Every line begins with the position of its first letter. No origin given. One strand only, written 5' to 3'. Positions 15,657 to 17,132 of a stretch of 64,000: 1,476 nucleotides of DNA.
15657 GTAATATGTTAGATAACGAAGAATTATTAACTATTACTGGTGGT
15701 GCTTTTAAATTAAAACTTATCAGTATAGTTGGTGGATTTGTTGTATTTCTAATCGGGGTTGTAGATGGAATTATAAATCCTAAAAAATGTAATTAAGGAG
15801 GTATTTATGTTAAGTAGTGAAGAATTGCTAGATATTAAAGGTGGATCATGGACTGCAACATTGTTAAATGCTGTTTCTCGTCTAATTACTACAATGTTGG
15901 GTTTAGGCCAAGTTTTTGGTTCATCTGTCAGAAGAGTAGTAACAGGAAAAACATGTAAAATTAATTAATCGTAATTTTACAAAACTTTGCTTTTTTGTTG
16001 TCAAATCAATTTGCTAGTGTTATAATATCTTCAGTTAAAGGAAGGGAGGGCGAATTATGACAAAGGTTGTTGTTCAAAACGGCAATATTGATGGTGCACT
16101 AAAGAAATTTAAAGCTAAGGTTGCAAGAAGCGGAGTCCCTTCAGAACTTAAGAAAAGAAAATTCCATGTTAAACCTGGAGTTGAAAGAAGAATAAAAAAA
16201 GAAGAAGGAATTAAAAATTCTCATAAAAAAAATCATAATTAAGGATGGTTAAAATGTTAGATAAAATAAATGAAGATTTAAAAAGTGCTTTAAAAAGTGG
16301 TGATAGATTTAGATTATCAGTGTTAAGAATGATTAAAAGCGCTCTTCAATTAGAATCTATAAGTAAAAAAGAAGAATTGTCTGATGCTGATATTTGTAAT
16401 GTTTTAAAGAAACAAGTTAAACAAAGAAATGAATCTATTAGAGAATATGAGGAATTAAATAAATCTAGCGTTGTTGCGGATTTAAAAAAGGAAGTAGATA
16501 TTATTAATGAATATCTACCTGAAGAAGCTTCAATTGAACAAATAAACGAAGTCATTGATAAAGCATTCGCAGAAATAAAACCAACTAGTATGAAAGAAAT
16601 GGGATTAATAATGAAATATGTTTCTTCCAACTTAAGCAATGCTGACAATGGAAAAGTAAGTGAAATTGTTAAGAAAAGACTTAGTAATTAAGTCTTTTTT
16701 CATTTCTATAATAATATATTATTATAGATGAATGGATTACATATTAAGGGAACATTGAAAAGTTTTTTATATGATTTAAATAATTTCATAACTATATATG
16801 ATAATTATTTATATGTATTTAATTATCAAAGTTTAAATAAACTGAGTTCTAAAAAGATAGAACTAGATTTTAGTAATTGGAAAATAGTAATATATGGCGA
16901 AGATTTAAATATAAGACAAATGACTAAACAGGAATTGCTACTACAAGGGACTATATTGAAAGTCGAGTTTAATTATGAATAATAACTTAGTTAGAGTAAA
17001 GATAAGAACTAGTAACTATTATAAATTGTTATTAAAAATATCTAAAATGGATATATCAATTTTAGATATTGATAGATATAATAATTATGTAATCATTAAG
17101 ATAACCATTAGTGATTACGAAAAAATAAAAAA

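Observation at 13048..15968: Unannotated double-glycine bacteriocin locus (C39-ABC exporter + 3 tandem GG-leader peptides) embedded in the core fmt-rpsU region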

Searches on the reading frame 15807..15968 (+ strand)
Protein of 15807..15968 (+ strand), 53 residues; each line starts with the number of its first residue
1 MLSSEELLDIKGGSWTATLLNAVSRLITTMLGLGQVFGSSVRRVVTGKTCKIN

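Call 3: search_protein_families(library=pfam, proteins=[window:15807-15968:+], max_evalue=1)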
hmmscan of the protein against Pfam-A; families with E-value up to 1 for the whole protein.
window:15807-15968:+ (53 aa): 0 families

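Call 4: search_protein_families(library=ncbifam, proteins=[window:15807-15968:+], max_evalue=1)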
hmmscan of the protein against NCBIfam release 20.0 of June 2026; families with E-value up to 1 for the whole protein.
window:15807-15968:+ (53 aa): 1 family
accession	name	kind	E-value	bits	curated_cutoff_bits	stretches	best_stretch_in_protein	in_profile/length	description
TIGR03949.1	bact_IIb_cerein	subfamily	0.099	12.4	21.5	1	2-32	4-38/45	class IIb bacteriocin, lactobin A/cerein 7B family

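Call 12: find_homologous_proteins(query=window:15807-15965:+, max_evalue=0.01)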
Query window:15807-15965:+ (53 aa): 1 proteins with E <= 0.01 among 1 candidates.
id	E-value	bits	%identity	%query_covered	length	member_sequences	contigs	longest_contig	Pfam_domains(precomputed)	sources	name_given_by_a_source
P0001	1.8e-25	104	100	100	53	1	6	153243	-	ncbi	-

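Call 13: find_encoding_contigs(protein=P0001, flank=6000, max_places=10)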
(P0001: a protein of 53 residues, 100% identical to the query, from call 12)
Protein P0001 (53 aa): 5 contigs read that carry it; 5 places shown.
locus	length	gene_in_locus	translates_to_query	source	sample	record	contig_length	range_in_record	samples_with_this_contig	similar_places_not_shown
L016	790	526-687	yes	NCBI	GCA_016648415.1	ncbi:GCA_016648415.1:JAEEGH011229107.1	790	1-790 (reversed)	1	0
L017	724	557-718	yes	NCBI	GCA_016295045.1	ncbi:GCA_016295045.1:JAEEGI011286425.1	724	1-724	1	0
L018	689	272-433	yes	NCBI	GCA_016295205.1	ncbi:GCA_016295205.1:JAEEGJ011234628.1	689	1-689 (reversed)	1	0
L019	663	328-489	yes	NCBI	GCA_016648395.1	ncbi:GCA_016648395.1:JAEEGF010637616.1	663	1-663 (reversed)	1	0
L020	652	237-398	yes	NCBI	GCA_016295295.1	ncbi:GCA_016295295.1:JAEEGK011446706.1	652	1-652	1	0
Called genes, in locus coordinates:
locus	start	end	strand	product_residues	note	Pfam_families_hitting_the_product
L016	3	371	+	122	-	?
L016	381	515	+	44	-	-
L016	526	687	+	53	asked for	-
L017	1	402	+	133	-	?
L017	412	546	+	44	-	-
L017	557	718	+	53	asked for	-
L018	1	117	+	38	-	?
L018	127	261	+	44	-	-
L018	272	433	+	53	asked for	-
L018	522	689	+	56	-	?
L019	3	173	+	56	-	?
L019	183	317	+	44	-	-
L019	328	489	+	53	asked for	-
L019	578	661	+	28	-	?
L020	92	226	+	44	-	-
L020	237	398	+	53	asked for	-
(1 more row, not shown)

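Call 16: find_encoding_contigs(protein=P0004, flank=3000, max_places=5)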
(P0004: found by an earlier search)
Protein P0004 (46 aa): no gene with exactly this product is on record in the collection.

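Call 40: find_related_loci(query=A3, collection=metagenome_contigs, flank=5000)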
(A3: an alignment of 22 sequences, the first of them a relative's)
Query A3 (136 aa) in metagenome_contigs; peptide patterns used: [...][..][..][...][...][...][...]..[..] (x = any residue, [..] = any of these).
189 stretches matched a pattern; 2 encode a relative of the query (tblastn E <= 1e-3); 2 distinct loci.
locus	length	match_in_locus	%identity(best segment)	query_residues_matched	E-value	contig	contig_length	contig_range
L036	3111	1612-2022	40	1-136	1e-18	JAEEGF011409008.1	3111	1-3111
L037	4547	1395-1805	40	1-136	3e-18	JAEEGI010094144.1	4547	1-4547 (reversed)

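Call 45: search_protein_families(library=ncbifam, alignment_id=A5, max_evalue=0.1)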
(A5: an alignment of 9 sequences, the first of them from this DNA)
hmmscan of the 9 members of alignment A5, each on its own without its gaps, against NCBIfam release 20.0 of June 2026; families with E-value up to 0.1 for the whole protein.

A. member 1, seq(53 aa): 1 family
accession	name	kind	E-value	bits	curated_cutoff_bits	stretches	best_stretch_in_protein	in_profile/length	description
TIGR03949.1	bact_IIb_cerein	subfamily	0.099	12.4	21.5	0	2-32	4-38/45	class IIb bacteriocin, lactobin A/cerein 7B family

B. families by the number of members that match (of 9 scanned): 2 families
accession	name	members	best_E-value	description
TIGR03949.1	bact_IIb_cerein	2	0.0031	class IIb bacteriocin, lactobin A/cerein 7B family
NF038034.1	lactGbeta_entB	1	0.027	lactococcin G-beta/enterocin 1071B family bacteriocin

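Call 47: search_solved_structures(query=A5, max_evalue=10, show_alignments=3)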
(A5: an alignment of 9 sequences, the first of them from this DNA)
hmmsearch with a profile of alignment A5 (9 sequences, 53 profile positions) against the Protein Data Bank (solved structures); distinct sequences matched with E-value up to 10: 9.
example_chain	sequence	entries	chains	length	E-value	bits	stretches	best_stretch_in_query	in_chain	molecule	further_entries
7uqz_4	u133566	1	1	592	0.31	14.4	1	11-45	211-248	Probable metalloprotease ARX1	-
3jct_4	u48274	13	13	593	0.31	14.4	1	11-45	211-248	Probable metalloprotease ARX1 | metalloprotease ARX1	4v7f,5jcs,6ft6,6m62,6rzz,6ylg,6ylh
4v8t_t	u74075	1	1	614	0.34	14.3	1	11-45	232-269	Probable metalloprotease ARX1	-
5apn_x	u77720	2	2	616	0.34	14.3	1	11-45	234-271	Probable metalloprotease ARX1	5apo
2phk_A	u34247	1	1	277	0.44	13.9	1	33-51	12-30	PHOSPHORYLASE KINASE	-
1ql6_A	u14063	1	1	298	0.53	13.7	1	33-51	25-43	PHOSPHORYLASE KINASE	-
1phk_A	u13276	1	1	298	0.53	13.7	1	33-51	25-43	PHOSPHORYLASE KINASE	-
7clj_A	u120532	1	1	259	2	11.8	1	14-35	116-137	heliorhodopsin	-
6is6_A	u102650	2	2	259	2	11.8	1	14-35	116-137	heliorhodopsin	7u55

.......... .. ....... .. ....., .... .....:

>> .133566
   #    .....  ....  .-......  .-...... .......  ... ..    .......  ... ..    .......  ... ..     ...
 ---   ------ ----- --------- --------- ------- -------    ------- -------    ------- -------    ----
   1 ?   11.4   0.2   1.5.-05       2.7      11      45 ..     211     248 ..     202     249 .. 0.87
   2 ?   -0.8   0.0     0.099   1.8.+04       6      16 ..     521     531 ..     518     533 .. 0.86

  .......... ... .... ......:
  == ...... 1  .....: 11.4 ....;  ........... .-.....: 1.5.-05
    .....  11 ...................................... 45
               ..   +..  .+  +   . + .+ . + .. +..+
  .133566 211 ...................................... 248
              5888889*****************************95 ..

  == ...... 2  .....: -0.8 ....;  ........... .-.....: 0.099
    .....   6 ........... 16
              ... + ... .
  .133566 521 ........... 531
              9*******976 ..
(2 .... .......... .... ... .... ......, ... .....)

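Call 48: find_homologous_proteins(query=A5, max_evalue=1)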
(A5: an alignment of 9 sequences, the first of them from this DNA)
Query A5 (9 sequences) (53 aa, profile of the alignment): 168 proteins with E <= 1 among 468 candidates; the best 120 are listed.
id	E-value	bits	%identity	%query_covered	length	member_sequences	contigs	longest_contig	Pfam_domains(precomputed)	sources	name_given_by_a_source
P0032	3.4e-24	102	55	100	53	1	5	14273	-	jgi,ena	-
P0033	6.4e-24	102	58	100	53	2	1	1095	-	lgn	-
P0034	8.2e-24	101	55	100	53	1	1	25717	-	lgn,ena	-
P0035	1.6e-23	100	54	98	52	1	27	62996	-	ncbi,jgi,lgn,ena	jgi:hypothetical protein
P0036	2.0e-23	100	62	98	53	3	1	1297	-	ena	-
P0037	2.4e-23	100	54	98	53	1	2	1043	-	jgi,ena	-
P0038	2.6e-23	100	65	98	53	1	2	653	-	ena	-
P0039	3.0e-23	99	51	100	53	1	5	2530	-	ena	-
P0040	3.2e-23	99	58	98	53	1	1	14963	-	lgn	-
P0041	3.3e-23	99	62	98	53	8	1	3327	-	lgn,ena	-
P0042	3.3e-23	99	58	100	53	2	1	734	-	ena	-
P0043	3.9e-23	99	57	100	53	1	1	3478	-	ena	-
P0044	5.0e-23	99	54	98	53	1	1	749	-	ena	-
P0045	7.5e-23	98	52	98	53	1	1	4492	-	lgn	-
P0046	9.7e-23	98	57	100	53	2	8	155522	-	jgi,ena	-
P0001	6.3e-22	95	100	100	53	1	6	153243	-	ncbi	-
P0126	1.2e-17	81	51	92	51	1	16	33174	-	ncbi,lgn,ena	-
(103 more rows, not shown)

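Call 61: find_encoding_contigs(protein=P0126, flank=8000, max_places=4)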
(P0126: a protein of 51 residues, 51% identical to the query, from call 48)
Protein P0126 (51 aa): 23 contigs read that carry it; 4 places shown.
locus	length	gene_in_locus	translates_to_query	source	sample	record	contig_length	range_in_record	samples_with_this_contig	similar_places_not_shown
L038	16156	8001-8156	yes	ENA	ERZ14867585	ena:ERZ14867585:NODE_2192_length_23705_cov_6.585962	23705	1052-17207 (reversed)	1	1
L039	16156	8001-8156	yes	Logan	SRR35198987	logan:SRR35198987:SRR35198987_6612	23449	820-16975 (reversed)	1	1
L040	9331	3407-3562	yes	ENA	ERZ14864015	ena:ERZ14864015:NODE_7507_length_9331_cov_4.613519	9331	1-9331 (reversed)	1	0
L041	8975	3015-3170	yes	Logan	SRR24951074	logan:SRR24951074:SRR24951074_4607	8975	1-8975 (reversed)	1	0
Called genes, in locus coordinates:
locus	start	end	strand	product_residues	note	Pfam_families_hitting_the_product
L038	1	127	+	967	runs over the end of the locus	PF02811:PHP, PF07733:DNA_pol3_alpha, PF17657:DNA_pol3_finger, PF14579:HHH_6, PF01336:tRNA_anti-codon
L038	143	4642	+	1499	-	PF02811:PHP, PF00929:RNase_T, PF13482:RNase_H_2 (faint), PF07733:DNA_pol3_alpha, PF17657:DNA_pol3_finger, PF14579:HHH_6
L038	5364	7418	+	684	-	PF03412:Peptidase_C39, PF00664:ABC_membrane, PF00005:ABC_tran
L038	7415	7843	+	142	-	-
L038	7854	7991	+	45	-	-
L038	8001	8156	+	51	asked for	-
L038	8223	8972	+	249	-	-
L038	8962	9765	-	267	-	PF04018:VCA0040-like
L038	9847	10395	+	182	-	PF04011:LemA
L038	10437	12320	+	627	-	PF09972:DUF2207, PF20990:DUF2207_C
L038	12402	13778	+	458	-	-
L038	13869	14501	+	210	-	PF01863:YgjP-like, PF10263:SprT-like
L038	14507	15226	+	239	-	PF22435:MRM3-like_sub_bind, PF00588:SpoU_methylase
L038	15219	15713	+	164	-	PF01782:RimM, PF05239:PRC, PF24986:PRC_RimM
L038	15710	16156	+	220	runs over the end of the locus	PF01746:tRNA_m1G_MT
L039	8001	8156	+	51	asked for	-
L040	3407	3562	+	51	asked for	-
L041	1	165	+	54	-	?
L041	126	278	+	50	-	-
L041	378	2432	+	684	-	PF03412:Peptidase_C39, PF00664:ABC_membrane, PF00005:ABC_tran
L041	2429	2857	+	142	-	-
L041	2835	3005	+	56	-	-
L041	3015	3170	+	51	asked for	-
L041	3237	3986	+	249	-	-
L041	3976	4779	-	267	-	PF04018:VCA0040-like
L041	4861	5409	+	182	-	PF04011:LemA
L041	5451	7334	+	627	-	PF09972:DUF2207, PF20990:DUF2207_C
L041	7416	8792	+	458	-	-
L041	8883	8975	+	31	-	?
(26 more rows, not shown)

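Call 73: search_protein_families(library=pfam, proteins=[L037:2085-2912:+, L037:2909-3748:+, L037:3678-4547:+, L038:8223-8972:+], max_evalue=0.001)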
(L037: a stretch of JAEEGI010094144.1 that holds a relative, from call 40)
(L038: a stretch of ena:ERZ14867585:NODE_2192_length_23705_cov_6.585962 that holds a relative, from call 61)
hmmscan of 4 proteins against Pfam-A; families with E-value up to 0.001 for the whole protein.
L037:2085-2912:+ (275 aa): 1 family
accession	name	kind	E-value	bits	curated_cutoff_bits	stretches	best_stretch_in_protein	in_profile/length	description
PF13730.12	HTH_36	-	2.6e-08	34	25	1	40-90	2-55/55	Helix-turn-helix domain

L037:2909-3748:+ (279 aa): 9 families
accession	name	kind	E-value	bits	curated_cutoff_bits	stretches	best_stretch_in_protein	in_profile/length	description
PF13614.12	AAA_31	-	7.8e-57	192.5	27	1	8-188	2-177/177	AAA domain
PF01656.29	CbiA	-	2.8e-26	92.4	25.4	1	10-236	1-120/125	CobQ/CobB/MinD/ParA nucleotide binding domain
PF00142.24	Fer4_NifH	-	1.6e-17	64.3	25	1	15-266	7-249/271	4Fe-4S iron sulfur cluster binding proteins, NifH/frxC family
PF10609.15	ParA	-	2.4e-13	50.5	27.1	1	8-261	4-245/246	NUBPL iron-transfer P-loop NTPase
PF09140.17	MipZ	-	3.6e-12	46.6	20.7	1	9-165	2-136/262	ATPase MipZ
PF06564.18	CBP_BcsQ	-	1.7e-10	41.3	21.3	1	9-161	3-148/234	Cellulose biosynthesis protein BcsQ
PF02374.21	ArsA_ATPase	-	2.8e-10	40.3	24.3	1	15-247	8-236/305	Anion-transporting ATPase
PF07015.17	VirC1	-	8.8e-06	25.7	24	1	9-53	3-47/231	VirC1 protein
PF00448.28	SRP54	-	0.00021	21.4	22.7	0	18-45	11-38/196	SRP54-type protein, GTPase domain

L037:3678-4547:+ (290 aa): 1 family
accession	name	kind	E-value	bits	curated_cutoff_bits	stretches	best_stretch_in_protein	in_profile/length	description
PF02195.25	ParB_N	-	2.9e-20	72.5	26.3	1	38-132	1-95/95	ParB N-terminal domain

L038:8223-8972:+ (249 aa): 0 families

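Call 76: search_protein_representatives(alignment_id=A3)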
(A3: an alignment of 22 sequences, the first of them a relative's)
Query: 22 sequences, 137 profile positions. Proteins with E-value up to 0.001 (for the whole library): 230; up to 1e-10: 98; up to 1e-30: 26. The best 150 are listed.
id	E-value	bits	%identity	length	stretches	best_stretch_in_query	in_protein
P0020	5.2e-52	191.8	-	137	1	1-137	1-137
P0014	6.0e-51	188.3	-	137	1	1-137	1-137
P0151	1.1e-49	184.3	-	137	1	1-137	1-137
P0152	2.4e-49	183.1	-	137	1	1-137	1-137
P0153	6.3e-47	175.3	-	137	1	1-137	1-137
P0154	4.9e-46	172.4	-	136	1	1-137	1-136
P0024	1.5e-45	170.8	-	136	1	1-137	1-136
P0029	1.8e-43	164.1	-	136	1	1-136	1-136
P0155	1.2e-42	161.5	-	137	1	1-137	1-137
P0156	1.9e-42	160.7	-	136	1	1-137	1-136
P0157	2.5e-41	157.1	-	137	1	1-137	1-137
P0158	3.4e-40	153.5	-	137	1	1-137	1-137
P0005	4.8e-40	153.0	-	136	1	1-137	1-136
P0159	9.4e-40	152.0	-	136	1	2-137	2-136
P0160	9.6e-40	152.0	-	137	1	1-137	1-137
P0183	2.7e-17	79.3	-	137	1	4-134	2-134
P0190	4.3e-15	72.2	-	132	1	8-136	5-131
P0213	6.0e-13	65.2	-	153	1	7-135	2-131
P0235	3.6e-11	59.5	-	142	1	5-137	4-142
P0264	6.0e-09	52.3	-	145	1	10-137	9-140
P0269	2.5e-08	50.3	-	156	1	8-136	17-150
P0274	4.3e-08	49.5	-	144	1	16-137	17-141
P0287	2.9e-07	46.8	-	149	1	24-134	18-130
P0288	3.0e-07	46.8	-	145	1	2-134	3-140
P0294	7.7e-07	45.4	-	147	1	10-134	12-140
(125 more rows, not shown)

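Call 77: search_protein_families(library=pfam, proteins=[P0183, P0190, P0213, P0235, P0264, P0269, P0274, P0287, P0288, P0294], max_evalue=0.1)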
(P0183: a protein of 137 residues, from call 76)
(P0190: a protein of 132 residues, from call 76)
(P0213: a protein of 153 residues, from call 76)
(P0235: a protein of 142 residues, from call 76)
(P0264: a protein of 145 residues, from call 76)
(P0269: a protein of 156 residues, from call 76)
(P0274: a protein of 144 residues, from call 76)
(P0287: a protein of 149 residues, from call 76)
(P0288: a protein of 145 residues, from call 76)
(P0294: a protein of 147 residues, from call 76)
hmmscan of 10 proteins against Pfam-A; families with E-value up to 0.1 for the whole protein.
P0183 (137 aa): 0 families

P0190 (132 aa): 3 families
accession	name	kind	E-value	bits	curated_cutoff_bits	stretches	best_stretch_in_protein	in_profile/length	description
PF21416.2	VP1-like_C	-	0.031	14.8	27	1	69-129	4-58/135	Inner layer core protein VP1-like, C-terminal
PF25545.1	DUF7924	-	0.059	13.4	27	1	44-94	146-196/225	Domain of unknown function (DUF7924)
PF03028.21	Dynein_heavy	-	0.083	13.3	30.5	0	62-108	52-101/115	Dynein heavy chain region D6 P-loop domain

P0213 (153 aa): 0 families

P0235 (142 aa): 0 families

P0264 (145 aa): 0 families

P0269 (156 aa): 2 families
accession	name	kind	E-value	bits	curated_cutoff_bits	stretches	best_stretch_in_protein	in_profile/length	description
PF22480.1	DUF6984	-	0.054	14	24.6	1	80-139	18-80/101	Domain of unknown function (DUF6984)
PF06387.16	Calcyon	-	0.068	13.6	25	1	16-97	70-152/180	D1 dopamine receptor-interacting protein (calcyon)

P0274 (144 aa): 0 families

P0287 (149 aa): 3 families
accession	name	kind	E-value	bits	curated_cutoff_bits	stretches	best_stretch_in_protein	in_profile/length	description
PF04772.17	Flu_B_M2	-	0.031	15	25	0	16-83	2-69/109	Influenza B matrix protein 2 (BM2)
PF15938.10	DUF4750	-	0.035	14.3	27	1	13-38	4-29/54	Domain of unknown function (DUF4750)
PF13852.11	DUF4197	-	0.088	12.9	24.9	0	38-72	25-59/199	Protein of unknown function (DUF4197)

P0288 (145 aa): 1 family
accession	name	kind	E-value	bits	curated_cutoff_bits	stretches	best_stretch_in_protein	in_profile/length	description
PF20136.4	DUF6526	-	0.051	14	23.7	0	23-71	46-94/145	Family of unknown function (DUF6526)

P0294 (147 aa): 0 families

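Call 82: search_solved_structures(query=A3, max_evalue=10, show_alignments=0)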
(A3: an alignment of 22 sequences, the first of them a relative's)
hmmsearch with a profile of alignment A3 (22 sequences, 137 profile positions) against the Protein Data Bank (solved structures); distinct sequences matched with E-value up to 10: 4.
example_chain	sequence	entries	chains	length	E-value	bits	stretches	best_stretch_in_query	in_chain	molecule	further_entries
6s2c_A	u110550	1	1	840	1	12.6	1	16-83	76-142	Capsid protein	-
6s2c_B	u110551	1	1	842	1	12.6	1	16-83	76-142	Capsid protein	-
7d0k_A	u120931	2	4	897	1.1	12.5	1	16-83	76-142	Capsid protein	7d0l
9thi_A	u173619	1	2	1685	2.1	11.6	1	16-83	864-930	Omono River Virus AK4 strain Subunit A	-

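Call 83: search_protein_families(library=ncbifam, alignment_id=A3, max_evalue=1)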
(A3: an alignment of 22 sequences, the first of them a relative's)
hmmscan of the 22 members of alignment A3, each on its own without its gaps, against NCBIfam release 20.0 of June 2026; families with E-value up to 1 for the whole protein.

A. member 1, P0005 (136 aa): 0 families

B. families by the number of members that match (of 22 scanned): 13 families
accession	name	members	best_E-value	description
NF045999.1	MAG1140_fam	11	5.2e-07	MAG1140 family protein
NF033598.2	elast_bind_EbpS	2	0.45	elastin-binding protein EbpS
NF043073.1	MMSYN1_0195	1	0.0013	spermidine/putrescine ABC transporter permease/substrate-binding protein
NF006354.0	PRK08578.1-2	1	0.0062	preprotein translocase subunit SecF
NF050144.1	matur_HvfX_fam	1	0.038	HvfX family Cu-binding RiPP maturation protein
NF046005.2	near_gluc_PtsG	1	0.04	MPN207a family PTS transporter accessory protein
TIGR04402.2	mob_CxxC_CxxC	1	0.1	mobilome CxxCx(11)CxxC protein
NF050127.1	MbnA_like_MovA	1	0.11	methanobactin-like peptide MovA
NF007837.0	PRK10549.1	1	0.12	envelope stress sensor histidine kinase BaeS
NF010186.0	PRK13665.1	1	0.13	flotillin-like protein FloA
NF011824.1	PRK15296.1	1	0.21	fimbrial protein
TIGR04104.1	cxxc_20_cxxc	1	0.23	TIGR04104 family putative zinc finger protein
NF047418.1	teichoic_AuxB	1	0.5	lipoteichoic acid stability factor AuxB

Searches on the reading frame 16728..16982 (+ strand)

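Call 66: search_protein_families(library=pfam, proteins=[window:16728-16982:+], max_evalue=0.00001)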
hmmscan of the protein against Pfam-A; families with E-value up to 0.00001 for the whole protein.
window:16728-16982:+ (84 aa): 1 family
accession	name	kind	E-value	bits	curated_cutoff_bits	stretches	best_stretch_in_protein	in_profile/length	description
PF07873.16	YabP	-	3.7e-11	43.1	27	1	22-81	4-64/64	YabP family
